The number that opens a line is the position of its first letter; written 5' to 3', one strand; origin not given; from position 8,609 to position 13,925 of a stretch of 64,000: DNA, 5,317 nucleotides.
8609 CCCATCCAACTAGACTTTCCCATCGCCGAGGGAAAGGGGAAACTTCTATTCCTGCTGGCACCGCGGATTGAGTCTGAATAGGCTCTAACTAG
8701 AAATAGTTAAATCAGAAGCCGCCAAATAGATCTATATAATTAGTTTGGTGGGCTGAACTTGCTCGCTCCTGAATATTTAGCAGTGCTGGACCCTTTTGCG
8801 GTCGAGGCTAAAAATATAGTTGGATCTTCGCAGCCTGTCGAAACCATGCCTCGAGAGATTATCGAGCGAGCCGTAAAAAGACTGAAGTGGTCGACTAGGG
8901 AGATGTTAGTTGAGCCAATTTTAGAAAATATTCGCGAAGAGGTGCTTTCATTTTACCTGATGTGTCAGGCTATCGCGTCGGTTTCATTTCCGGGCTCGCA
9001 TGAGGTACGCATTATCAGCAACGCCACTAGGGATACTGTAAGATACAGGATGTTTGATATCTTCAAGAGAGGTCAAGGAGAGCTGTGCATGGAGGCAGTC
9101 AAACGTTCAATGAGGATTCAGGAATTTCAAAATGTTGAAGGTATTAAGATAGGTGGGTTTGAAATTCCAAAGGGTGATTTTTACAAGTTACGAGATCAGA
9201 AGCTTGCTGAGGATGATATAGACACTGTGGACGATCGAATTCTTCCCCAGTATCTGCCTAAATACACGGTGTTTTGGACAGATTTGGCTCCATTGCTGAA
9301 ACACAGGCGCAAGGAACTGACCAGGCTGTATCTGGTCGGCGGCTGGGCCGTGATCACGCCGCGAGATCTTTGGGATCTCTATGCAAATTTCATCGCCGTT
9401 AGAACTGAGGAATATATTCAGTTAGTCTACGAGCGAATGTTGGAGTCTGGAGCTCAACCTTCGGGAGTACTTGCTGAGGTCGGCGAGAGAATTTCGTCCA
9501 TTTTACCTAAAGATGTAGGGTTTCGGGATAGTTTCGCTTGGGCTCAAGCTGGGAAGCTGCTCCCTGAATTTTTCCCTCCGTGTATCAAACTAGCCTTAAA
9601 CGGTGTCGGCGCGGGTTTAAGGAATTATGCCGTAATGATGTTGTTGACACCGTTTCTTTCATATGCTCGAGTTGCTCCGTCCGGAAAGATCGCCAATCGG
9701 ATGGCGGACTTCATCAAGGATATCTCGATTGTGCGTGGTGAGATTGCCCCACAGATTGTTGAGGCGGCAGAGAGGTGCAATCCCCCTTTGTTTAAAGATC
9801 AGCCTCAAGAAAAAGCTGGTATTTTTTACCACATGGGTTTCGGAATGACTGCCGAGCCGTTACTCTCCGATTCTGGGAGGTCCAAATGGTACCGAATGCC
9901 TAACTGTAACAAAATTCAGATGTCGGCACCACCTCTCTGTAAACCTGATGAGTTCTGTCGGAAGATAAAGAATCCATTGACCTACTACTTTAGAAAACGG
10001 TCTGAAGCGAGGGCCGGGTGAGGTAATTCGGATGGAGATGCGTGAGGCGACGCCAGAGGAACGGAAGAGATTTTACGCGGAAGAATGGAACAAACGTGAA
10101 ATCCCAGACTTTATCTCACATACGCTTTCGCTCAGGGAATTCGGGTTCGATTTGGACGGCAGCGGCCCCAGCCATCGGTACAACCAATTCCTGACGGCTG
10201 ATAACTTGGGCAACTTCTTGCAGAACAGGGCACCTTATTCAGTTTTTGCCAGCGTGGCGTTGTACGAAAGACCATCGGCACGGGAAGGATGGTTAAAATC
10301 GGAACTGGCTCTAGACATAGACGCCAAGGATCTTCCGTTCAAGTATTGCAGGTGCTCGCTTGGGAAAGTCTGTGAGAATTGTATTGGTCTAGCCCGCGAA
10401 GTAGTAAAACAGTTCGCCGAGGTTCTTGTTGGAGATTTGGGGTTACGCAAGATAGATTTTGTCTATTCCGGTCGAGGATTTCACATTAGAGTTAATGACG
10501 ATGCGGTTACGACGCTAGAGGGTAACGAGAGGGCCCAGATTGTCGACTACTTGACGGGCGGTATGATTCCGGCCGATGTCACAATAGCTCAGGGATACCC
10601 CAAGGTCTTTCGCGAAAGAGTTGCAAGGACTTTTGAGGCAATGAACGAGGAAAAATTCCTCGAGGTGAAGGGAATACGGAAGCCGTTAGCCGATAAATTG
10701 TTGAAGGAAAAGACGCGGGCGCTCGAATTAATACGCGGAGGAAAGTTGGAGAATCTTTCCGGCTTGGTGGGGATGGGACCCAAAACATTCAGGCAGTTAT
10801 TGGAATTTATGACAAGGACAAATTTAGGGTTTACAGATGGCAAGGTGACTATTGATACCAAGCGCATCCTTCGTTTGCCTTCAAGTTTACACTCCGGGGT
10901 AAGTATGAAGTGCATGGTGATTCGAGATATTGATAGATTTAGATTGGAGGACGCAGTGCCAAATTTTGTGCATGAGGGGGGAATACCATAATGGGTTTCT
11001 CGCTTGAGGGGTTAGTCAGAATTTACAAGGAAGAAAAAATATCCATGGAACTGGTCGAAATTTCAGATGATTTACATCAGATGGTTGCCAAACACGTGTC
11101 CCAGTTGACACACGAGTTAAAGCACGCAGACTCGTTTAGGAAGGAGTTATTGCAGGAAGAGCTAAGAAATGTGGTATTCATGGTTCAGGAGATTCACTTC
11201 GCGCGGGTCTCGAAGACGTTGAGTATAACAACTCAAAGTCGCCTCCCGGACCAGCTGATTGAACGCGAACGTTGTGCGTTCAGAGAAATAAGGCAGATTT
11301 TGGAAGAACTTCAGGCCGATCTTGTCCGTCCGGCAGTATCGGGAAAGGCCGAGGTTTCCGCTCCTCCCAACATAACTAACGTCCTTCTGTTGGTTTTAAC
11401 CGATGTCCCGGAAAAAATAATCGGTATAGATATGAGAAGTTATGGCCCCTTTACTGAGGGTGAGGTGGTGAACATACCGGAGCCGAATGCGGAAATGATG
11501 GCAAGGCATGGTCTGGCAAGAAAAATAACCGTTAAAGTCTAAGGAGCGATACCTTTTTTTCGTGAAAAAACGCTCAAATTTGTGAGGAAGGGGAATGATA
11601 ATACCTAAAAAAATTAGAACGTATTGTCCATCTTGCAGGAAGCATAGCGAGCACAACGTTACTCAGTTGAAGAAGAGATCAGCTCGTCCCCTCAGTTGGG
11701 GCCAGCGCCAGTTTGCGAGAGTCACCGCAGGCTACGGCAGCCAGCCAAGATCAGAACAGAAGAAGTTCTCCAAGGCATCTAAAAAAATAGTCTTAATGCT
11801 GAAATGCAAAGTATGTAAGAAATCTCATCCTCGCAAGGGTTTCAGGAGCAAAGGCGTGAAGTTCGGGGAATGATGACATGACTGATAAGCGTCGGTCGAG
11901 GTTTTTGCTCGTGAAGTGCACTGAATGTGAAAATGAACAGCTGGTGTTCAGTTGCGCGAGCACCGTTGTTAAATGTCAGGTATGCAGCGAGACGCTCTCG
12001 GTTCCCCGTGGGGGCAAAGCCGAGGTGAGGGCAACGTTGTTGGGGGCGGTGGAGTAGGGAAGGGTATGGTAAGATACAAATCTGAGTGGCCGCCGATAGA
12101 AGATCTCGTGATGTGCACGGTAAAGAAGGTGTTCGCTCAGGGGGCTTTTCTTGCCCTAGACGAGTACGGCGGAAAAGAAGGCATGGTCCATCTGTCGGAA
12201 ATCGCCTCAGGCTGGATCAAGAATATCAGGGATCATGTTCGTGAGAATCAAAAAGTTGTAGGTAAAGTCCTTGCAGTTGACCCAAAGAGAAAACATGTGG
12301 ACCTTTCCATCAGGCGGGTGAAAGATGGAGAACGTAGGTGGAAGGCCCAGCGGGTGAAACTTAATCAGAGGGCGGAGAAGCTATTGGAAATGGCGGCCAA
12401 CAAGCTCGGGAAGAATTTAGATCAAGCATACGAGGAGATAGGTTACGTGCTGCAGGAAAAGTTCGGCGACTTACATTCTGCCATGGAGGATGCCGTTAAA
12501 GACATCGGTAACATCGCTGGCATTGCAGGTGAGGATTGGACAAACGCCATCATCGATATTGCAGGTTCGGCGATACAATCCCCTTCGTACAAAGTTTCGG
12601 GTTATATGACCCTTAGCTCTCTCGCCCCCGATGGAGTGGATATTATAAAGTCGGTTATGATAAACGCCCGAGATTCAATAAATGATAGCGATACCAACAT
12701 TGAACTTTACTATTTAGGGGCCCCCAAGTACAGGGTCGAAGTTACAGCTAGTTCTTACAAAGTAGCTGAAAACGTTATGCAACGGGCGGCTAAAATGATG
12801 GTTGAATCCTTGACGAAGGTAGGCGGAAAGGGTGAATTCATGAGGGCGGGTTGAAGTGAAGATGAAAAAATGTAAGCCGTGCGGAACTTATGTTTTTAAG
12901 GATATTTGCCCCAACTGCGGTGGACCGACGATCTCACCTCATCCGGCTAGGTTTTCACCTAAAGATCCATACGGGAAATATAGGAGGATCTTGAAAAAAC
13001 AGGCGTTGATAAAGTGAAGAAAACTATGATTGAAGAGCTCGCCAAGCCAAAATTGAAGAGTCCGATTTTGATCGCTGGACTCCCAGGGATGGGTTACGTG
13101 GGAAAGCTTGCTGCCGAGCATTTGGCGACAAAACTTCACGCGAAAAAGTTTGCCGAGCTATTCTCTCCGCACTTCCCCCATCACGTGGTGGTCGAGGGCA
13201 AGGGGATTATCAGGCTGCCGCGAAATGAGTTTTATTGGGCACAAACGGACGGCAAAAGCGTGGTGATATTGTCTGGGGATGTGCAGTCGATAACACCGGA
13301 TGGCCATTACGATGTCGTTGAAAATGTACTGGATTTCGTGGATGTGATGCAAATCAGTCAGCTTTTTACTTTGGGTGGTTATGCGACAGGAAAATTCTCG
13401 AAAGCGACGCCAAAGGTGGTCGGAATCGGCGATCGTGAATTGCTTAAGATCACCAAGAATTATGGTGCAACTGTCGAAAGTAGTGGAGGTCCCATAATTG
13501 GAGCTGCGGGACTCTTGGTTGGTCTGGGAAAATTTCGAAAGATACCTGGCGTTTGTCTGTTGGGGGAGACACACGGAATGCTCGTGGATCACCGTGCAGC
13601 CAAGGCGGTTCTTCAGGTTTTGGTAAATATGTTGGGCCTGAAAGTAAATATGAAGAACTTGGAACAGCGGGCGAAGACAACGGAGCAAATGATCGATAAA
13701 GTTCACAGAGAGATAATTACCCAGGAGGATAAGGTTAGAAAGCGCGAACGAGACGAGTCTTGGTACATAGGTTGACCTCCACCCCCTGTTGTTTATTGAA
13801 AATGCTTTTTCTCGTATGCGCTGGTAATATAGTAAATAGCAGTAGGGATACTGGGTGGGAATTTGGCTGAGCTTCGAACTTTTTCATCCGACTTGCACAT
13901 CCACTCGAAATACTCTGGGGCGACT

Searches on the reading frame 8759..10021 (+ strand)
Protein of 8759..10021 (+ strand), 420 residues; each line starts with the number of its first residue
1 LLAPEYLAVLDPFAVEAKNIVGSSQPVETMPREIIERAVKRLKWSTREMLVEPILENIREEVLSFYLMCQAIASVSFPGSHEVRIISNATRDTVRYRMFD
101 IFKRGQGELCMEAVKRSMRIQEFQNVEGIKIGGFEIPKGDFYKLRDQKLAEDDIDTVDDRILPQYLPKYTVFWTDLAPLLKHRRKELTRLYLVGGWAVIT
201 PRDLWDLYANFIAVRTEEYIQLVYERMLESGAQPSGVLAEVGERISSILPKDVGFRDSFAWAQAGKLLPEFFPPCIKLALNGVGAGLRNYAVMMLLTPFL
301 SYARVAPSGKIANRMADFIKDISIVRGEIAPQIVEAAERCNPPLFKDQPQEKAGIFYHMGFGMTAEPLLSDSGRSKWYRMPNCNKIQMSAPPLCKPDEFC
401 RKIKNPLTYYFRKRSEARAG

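Call 68: search_protein_families(library=pfam, proteins=[window:8759-10021:+], max_evalue=0.00001)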
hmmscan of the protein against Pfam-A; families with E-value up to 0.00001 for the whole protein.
window:8759-10021:+ (420 aa): 1 family
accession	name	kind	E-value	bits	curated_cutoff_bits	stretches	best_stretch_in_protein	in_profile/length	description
PF04104.19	DNA_primase_lrg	-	7.9e-13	48.8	22.4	1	168-394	2-198/266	Eukaryotic and archaeal DNA primase, large subunit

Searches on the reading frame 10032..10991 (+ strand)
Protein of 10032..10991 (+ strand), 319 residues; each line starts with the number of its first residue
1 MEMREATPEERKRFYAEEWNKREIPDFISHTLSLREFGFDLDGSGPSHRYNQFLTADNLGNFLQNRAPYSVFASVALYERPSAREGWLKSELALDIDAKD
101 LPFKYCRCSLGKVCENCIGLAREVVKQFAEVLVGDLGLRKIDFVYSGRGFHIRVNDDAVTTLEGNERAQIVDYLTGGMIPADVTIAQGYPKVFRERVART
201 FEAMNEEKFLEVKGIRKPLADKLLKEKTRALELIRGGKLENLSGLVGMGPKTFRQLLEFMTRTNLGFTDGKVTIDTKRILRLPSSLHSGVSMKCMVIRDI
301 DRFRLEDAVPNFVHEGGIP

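Call 68: search_protein_families(library=pfam, proteins=[window:10032-10991:+], max_evalue=0.00001)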
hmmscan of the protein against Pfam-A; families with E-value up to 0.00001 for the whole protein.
window:10032-10991:+ (319 aa): 1 family
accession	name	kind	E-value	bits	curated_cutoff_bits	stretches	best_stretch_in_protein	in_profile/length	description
PF01896.25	DNA_primase_S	-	4.1e-17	63.5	26.8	1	94-294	1-157/163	DNA primase small subunit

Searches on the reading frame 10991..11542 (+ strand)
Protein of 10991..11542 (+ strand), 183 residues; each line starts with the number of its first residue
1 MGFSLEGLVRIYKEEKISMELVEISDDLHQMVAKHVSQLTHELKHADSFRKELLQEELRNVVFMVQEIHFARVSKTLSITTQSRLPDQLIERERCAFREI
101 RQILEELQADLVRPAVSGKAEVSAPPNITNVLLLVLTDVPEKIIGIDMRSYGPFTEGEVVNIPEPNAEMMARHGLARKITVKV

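Call 68: search_protein_families(library=pfam, proteins=[window:10991-11542:+], max_evalue=0.00001)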
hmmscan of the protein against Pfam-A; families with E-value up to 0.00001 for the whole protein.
window:10991-11542:+ (183 aa): 1 family
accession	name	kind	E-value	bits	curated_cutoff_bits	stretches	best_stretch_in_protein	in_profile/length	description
PF22090.1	Gins51_C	-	4.4e-15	55.6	27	1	132-179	2-48/48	Gins51, C-terminal domain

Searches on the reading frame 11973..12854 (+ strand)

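Call 68: search_protein_families(library=pfam, proteins=[window:11973-12854:+], max_evalue=0.00001)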
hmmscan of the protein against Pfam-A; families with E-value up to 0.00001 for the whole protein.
window:11973-12854:+ (293 aa): 2 families
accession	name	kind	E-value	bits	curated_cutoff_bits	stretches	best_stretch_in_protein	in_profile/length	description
PF07541.17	EIF_2_alpha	-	3e-23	82.4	22.8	1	152-262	1-114/114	Eukaryotic translation initiation factor 2 alpha subunit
PF00575.29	S1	-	6.5e-09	36.5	22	1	41-114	3-74/74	S1 RNA binding domain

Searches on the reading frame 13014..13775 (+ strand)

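Call 68: search_protein_families(library=pfam, proteins=[window:13014-13775:+], max_evalue=0.00001)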
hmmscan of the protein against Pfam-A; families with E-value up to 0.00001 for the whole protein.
window:13014-13775:+ (253 aa): 1 family
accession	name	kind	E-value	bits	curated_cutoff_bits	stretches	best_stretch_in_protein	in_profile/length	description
PF09754.15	PAC2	-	1.5e-45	156.1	25.8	1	19-230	1-214/215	PAC2 family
